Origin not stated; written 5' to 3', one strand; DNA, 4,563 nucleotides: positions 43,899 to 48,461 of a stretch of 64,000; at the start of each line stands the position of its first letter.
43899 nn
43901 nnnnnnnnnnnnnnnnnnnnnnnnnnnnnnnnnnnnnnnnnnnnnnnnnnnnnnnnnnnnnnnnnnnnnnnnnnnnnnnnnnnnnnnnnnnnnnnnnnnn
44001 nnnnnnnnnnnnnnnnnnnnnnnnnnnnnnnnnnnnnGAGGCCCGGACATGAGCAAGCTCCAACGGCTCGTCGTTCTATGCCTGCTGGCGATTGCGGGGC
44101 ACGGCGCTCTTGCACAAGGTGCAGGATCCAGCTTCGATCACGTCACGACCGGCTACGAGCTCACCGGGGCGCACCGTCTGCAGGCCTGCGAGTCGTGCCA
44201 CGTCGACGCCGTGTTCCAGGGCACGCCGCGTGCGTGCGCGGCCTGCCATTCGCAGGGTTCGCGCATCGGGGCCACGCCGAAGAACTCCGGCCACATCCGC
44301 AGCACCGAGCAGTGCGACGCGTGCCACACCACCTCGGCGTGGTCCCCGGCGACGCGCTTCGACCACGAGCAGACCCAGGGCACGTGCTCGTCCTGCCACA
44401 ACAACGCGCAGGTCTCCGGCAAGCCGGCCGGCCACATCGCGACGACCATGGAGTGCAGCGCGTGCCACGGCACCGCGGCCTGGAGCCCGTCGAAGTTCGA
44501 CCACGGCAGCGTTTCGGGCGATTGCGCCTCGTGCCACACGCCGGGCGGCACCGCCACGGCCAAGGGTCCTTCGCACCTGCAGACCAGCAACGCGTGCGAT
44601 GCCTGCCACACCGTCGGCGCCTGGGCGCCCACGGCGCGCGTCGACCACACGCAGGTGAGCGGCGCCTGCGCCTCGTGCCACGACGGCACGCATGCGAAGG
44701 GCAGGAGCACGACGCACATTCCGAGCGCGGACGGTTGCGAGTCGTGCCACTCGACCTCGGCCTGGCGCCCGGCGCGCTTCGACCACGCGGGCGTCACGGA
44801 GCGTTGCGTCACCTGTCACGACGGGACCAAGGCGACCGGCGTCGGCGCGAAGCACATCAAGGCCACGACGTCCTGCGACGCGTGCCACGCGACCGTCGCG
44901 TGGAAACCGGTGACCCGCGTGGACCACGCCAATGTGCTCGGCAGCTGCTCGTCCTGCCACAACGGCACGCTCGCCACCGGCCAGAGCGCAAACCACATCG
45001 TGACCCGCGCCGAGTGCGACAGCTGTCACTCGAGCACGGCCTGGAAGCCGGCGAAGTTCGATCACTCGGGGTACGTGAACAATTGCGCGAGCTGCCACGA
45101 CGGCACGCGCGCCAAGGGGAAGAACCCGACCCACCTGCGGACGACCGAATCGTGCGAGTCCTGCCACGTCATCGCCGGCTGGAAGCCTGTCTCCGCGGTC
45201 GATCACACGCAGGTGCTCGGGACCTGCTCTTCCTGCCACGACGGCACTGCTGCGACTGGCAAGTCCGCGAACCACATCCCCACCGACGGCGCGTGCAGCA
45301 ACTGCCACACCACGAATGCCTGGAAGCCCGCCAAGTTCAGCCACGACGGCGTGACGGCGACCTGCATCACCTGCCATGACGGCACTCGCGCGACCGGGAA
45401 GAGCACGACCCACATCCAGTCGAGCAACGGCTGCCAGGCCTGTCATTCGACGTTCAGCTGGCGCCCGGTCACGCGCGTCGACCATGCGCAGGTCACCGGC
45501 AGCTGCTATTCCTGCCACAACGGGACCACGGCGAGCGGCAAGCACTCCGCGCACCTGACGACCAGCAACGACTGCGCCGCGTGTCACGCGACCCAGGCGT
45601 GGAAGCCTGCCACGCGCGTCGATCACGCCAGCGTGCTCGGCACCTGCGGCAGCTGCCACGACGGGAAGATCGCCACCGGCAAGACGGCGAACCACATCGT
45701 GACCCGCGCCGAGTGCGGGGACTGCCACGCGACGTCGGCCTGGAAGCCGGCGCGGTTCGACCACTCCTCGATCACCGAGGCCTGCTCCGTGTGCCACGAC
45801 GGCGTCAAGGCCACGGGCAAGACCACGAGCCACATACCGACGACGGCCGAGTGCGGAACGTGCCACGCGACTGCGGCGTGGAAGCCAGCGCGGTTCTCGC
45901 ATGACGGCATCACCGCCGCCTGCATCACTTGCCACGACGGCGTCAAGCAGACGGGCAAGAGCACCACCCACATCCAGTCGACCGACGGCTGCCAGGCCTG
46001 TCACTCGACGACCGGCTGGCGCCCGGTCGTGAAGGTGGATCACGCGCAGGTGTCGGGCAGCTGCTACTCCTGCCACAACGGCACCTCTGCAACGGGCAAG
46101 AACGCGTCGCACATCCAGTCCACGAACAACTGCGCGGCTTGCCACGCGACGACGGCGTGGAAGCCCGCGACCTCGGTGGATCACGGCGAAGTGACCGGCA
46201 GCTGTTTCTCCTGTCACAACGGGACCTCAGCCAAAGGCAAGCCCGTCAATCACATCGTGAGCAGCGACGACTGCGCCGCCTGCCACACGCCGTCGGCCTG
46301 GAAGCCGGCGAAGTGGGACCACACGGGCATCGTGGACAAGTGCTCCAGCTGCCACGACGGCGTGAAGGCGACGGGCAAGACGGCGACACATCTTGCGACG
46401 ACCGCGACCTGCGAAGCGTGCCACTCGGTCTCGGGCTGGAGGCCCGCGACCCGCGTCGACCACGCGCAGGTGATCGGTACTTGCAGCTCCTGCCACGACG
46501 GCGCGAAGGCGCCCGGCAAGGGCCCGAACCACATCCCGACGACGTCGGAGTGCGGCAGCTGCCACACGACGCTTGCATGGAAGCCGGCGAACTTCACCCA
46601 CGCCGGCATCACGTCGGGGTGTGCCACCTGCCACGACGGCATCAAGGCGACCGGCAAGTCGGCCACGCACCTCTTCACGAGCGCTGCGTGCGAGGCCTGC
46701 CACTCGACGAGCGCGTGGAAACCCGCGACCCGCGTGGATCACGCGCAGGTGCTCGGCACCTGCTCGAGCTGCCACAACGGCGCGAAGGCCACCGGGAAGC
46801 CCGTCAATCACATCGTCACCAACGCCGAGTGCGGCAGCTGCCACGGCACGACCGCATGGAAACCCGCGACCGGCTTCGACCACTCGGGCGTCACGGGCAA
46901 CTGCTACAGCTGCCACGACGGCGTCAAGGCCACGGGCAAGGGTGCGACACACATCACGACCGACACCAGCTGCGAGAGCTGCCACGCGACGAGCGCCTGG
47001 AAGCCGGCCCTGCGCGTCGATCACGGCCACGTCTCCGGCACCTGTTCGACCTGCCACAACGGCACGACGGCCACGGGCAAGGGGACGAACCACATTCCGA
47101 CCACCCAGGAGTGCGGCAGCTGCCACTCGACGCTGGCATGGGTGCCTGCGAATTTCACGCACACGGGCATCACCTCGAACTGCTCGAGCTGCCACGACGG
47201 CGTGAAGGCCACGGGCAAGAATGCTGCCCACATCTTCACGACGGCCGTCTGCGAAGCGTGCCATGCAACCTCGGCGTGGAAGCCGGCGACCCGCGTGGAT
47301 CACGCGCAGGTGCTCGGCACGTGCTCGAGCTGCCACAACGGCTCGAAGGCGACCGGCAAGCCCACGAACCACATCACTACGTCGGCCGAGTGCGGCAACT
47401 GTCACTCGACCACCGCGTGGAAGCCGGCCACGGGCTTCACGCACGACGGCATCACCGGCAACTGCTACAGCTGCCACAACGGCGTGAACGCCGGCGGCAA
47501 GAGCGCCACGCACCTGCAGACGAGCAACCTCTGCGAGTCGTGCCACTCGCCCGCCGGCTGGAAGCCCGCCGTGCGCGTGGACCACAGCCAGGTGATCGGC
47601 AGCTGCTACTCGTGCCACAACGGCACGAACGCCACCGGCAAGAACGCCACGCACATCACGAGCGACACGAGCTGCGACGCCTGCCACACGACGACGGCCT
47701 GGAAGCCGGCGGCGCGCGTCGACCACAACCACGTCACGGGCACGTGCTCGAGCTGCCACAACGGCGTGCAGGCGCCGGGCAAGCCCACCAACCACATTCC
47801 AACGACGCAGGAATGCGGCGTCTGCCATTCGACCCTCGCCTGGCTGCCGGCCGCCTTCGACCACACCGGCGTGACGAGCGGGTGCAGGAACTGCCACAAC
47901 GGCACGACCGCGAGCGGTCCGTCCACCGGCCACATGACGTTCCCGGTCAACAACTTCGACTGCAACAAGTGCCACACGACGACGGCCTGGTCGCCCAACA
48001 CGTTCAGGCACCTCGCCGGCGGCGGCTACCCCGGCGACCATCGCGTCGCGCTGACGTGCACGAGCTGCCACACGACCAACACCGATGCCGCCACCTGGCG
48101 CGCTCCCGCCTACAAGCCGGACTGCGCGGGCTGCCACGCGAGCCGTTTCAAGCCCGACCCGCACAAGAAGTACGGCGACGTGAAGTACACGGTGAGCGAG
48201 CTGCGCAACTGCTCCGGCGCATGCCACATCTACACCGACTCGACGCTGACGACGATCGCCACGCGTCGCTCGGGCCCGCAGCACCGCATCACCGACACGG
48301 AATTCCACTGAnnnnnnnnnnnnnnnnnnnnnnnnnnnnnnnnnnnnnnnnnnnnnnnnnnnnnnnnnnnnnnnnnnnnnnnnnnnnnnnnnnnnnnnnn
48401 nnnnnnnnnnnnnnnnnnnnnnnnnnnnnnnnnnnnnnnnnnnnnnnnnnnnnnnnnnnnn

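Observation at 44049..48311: Single ORF with 58 CxxCH motifs in 1420 aa, built from dihaem units with matching extra histidines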

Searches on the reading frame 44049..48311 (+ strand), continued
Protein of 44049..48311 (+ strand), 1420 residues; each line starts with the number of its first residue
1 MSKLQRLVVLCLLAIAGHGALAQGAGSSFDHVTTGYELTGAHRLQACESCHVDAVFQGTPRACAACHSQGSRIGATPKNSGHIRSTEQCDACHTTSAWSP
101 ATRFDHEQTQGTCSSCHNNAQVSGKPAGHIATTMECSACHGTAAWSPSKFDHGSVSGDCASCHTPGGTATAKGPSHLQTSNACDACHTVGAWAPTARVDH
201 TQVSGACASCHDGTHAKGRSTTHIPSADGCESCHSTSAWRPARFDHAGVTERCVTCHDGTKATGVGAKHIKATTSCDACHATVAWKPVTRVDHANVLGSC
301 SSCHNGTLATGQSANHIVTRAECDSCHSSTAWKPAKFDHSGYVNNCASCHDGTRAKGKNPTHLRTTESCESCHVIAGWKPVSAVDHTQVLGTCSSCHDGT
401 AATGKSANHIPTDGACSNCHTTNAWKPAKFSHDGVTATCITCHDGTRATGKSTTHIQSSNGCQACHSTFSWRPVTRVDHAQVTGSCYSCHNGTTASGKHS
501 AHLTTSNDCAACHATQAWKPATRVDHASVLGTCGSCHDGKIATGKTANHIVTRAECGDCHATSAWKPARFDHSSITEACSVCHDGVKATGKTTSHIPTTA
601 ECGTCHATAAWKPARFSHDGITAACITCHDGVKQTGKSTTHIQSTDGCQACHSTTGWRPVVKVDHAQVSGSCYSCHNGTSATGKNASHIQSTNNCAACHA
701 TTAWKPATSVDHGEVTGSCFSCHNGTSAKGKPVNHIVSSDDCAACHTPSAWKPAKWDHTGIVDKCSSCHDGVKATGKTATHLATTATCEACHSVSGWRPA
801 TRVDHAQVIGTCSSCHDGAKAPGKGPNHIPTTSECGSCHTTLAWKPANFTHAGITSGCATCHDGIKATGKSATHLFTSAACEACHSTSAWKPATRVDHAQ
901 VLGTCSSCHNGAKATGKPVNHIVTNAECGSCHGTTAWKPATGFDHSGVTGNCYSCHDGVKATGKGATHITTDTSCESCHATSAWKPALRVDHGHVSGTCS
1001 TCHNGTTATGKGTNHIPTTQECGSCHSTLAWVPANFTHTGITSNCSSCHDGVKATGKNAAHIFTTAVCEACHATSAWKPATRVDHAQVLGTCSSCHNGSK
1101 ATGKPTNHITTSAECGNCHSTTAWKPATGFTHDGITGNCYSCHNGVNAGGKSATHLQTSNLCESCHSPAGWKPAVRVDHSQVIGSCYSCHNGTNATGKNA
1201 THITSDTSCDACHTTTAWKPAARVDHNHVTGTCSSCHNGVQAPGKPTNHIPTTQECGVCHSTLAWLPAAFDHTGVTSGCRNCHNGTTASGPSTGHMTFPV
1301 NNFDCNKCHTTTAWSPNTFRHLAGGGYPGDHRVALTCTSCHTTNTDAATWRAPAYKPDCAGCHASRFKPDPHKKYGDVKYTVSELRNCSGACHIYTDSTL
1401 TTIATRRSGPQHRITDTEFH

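Call 60: find_encoding_contigs(protein=P0372, flank=8000, max_places=2)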
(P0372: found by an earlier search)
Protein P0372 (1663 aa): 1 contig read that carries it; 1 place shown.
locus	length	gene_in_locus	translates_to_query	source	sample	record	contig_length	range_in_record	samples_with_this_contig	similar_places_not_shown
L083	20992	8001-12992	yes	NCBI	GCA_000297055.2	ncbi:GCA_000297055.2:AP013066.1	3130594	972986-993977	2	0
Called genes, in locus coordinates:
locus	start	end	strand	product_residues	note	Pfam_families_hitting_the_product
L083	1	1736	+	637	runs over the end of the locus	PF02518:HATPase_c, PF13589:HATPase_c_3, PF00183:HSP90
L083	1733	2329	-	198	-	PF14803:Zn_ribbon_Nudix, PF00293:NUDIX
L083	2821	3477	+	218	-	PF16747:Adhesin_E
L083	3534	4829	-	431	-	PF13237:Fer4_10, PF14697:Fer4_21 (weak), PF12838:Fer4_7, PF01946:Thi4 (weak), PF00890:FAD_binding_2 (weak), PF07992:Pyr_redox_2, PF12831:FAD_oxidored (weak), PF13738:Pyr_redox_3, +8 more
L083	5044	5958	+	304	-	-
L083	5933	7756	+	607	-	PF02085:Cytochrom_CIII (faint), PF14522:Cytochrome_C7 (faint), PF14537:Cytochrom_c3_2 (faint), PF22113:Mtrc-MtrF_II-IV_dom (faint)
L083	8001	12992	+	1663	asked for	PF02085:Cytochrom_CIII (faint), PF09699:Paired_CXXCH_1 (faint), PF13435:Cytochrome_C554 (faint), PF14537:Cytochrom_c3_2 (faint), PF22113:Mtrc-MtrF_II-IV_dom (faint), PF14522:Cytochrome_C7 (weak)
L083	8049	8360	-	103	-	-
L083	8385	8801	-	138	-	-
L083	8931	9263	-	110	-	-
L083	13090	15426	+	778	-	-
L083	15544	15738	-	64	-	-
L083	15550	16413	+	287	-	PF23914:TPR_CcmH_CycH, PF14559:TPR_19 (faint)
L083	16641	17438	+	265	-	-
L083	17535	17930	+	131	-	PF01258:zf-dskA_traR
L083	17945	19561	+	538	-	PF00990:GGDEF, PF00563:EAL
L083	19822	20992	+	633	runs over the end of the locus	PF00005:ABC_tran, PF02463:SMC_N (faint), PF13555:AAA_29 (faint), PF13304:AAA_21 (faint), PF13401:AAA_22 (faint), PF12848:ABC_tran_Xtn, PF00005:ABC_tran, PF16326:ABC_tran_CTD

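Call 64: search_protein_families(library=pfam, proteins=[L083:5044-5958:+, L001:5154-6065:+], max_evalue=10)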
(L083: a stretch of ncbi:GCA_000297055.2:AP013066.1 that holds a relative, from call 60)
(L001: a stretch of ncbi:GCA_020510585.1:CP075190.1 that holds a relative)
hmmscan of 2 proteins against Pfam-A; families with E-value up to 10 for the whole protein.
L083:5044-5958:+ (304 aa): 5 families
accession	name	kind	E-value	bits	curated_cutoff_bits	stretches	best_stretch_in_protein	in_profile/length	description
PF01292.26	Ni_hydr_CYTB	-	0.0024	18.1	30.1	1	34-153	12-125/179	Prokaryotic cytochrome b561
PF18700.6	Castor1_N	-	0.025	14.9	26.5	1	250-278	6-36/61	Cytosolic arginine sensor for mTORC1 subunit 1 N-terminal domain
PF05227.19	CHASE3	-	0.063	13.6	28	1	159-236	54-130/138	CHASE3 domain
PF13076.11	Fur_reg_FbpA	-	0.21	11.7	22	1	157-168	24-35/36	Fur-regulated basic protein A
PF02656.20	DUF202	-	3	8.8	23.4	1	97-150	13-66/68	Domain of unknown function (DUF202)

L001:5154-6065:+ (303 aa): 0 families

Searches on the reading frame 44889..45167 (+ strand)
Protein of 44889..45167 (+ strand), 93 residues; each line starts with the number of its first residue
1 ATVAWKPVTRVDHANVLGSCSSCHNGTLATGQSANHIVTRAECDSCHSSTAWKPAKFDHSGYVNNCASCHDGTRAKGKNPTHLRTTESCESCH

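Call 52: search_solved_structures(query=A4, max_evalue=0.01, show_alignments=3)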
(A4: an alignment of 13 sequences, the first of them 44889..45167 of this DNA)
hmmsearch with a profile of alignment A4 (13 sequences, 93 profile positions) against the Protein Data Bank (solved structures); distinct sequences matched with E-value up to 0.01: 9.
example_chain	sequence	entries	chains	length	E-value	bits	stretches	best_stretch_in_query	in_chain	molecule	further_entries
9eov_A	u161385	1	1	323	1.1e-05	28.9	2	15-93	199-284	Extracellular iron oxide respiratory system surface decaheme cytochrome c component MtrC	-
6r2q_A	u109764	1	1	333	0.00019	24.9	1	17-93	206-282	Cystathionine beta-synthase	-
1sp3_A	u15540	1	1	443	0.00079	22.9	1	41-76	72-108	cytochrome c, putative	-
1bvb_A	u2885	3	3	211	0.001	22.6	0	18-93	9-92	CYTOCHROME C-554 | CYTOCHROME C554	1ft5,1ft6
6f0k_A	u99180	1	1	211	0.0018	21.7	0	18-49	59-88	Cytochrome c family protein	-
28pb_A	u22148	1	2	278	0.0032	21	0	13-93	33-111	Cytochrome c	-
2e84_A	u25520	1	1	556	0.0045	20.5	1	17-74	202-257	High-molecular-weight cytochrome c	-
8k9e_A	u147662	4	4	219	0.007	19.9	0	13-49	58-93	Cytochrome c7-like domain-containing protein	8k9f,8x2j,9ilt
3ov0_A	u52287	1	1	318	0.0092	19.5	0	15-75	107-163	Cytochrome c family protein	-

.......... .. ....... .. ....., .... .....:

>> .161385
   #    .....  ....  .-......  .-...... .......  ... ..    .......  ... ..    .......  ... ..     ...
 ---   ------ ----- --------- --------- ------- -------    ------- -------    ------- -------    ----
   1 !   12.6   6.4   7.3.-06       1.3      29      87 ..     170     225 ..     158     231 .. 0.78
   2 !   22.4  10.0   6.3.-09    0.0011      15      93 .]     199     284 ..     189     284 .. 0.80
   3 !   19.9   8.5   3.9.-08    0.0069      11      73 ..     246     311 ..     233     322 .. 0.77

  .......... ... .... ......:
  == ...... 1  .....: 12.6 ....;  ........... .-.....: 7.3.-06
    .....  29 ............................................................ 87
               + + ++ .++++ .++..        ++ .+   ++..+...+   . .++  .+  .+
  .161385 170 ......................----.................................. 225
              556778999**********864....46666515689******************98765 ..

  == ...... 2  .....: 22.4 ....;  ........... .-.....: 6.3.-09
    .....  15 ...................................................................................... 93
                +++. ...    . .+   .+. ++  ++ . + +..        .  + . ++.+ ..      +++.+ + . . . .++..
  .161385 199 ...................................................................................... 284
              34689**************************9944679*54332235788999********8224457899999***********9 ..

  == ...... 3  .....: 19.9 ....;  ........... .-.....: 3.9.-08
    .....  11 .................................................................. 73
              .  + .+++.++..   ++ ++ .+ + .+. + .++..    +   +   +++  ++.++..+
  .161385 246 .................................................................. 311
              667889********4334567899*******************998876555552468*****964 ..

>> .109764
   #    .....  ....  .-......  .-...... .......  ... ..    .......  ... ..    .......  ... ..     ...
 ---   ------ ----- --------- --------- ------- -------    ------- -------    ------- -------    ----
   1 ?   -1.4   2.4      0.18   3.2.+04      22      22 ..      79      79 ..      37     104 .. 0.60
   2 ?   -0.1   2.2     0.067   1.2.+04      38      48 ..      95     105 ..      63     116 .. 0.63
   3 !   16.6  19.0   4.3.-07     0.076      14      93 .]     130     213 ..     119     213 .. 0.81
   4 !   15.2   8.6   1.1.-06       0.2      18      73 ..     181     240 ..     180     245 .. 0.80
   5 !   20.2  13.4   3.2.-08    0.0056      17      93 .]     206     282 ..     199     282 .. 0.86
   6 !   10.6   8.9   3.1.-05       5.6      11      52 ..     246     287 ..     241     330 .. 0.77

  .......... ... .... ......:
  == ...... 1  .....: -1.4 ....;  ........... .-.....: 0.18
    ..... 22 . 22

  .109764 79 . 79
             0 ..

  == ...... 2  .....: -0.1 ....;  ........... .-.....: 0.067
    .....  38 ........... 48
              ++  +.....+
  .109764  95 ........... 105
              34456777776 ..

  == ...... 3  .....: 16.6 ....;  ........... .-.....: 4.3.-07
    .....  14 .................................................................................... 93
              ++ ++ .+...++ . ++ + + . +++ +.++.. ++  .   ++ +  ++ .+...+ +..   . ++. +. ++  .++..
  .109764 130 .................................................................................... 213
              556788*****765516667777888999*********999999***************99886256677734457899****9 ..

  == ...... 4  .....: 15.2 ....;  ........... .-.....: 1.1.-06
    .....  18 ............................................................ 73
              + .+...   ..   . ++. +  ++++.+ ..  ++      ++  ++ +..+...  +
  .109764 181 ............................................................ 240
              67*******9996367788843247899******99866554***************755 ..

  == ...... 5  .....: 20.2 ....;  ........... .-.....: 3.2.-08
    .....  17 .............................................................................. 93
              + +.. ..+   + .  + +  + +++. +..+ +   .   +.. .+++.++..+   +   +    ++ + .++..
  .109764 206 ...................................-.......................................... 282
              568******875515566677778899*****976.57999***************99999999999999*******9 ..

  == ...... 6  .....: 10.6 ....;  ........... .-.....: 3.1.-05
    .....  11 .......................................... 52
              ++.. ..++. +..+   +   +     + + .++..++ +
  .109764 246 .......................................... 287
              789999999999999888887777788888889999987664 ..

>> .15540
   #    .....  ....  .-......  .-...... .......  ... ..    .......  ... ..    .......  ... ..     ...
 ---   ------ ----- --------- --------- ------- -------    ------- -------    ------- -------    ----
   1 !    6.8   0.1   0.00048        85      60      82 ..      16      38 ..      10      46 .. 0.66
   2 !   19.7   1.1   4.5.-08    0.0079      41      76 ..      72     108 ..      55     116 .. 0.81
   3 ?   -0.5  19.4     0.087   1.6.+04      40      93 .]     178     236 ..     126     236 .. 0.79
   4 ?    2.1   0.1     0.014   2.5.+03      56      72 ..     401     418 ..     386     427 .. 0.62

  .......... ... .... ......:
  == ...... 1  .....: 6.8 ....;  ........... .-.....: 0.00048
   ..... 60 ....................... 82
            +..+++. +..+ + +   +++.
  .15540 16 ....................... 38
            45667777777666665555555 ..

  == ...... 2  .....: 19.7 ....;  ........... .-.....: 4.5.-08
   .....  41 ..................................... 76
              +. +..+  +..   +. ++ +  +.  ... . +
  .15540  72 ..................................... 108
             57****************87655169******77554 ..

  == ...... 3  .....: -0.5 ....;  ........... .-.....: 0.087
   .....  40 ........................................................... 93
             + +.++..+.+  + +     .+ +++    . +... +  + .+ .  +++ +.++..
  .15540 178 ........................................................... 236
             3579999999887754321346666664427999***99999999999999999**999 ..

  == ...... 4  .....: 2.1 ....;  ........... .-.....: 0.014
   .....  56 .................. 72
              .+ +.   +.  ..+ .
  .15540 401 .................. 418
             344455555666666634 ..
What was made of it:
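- Closest known: Geobacter c7-type polymer cytochromes. Different: The profile hit to 3OV0 has E 0.009 (call 52).
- Weak profile hits include c554, HmcA and octahaem-type proteins (call 52).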

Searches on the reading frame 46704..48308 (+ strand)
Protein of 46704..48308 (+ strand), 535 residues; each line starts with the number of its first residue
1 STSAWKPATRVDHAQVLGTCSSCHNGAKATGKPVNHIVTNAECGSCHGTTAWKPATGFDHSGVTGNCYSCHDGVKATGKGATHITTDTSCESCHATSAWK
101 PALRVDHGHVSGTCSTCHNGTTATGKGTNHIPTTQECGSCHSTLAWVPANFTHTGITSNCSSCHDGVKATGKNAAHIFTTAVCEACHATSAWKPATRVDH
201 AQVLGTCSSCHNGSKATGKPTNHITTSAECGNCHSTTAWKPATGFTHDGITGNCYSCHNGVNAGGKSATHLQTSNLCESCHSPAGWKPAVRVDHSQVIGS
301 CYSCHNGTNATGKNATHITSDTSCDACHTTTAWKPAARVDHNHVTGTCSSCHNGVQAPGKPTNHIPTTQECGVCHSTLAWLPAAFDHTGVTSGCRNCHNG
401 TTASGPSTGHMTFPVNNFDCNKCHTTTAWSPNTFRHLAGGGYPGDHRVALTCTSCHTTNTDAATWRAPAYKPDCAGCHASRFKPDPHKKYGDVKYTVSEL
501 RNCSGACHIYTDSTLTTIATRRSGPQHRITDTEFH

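Call 42: predict_structure(alignment_id=A2)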
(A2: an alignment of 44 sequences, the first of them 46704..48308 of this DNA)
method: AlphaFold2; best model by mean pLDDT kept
length: 535 residues; sequences in the alignment: 44
mean_pLDDT: 60.8   pTM: 0.28
mean pLDDT of the five models: 60.8, 57.2, 57.0, 56.8, 47.8
residues with pLDDT >= 90: 1; 70-90: 63; 50-70: 421; < 50: 50
segments of 3 or more residues with pLDDT < 50: 1-7, 434-449, 528-530, 532-535
pLDDT, mean of each block of 10 residues (from residue 1): 42 65 58 57 62 58 62 55 61 62 61 62 55 62 55 60 57 63 68 61 61 51 53 55 55 61 58 64 59 57 55 62 62 58 65 63 64 61 63 72 67 59 69 47 46 62 70 71 72 81 65 85 51 44
secondary structure, 60 per line:
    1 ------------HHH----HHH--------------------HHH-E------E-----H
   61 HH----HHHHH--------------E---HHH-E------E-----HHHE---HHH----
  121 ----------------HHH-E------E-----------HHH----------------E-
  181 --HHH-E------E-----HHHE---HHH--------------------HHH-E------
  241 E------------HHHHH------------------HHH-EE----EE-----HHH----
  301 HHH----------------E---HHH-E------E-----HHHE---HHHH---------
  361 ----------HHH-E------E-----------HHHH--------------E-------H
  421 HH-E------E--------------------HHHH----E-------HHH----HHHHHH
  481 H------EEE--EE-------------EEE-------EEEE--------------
elements in order: H67-71 H254-258 H348-351 H394-397 H452-455 H475-481 E488-490 E508-510 E518-521
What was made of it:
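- On c-type cytochromes with bis-His haems (general): Attachment and ligation themselves cannot be tested in silico here, and the model had low confidence (call 42).
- The structure prediction of the cytochrome failed (pLDDT 61, call 42), so linearity and length are not shown here.
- Tried and rejected: AlphaFold2 of the C-terminal 535 aa (21 haems plus cap) with a 44-sequence alignment gave mean pLDDT 60.8 and pTM 0.28 (call 42).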

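Call 47: fold_search(model_id=the predicted structure, library=pdb)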
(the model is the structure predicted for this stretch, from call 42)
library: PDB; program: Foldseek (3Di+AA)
matches with E <= 10: 1; with E <= 0.001: 0
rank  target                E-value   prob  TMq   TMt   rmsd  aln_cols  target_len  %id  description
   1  3h4n_B                4.4e+00  0.02  0.05  0.21   7.1        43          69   28  PpcD, A cytochrome c7 from Geobacter sulfurreducens (released 2009-12-29)
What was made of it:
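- Tried and rejected: Foldseek against the PDB then gave one non-significant hit, PpcD, E 4.4 (call 47).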
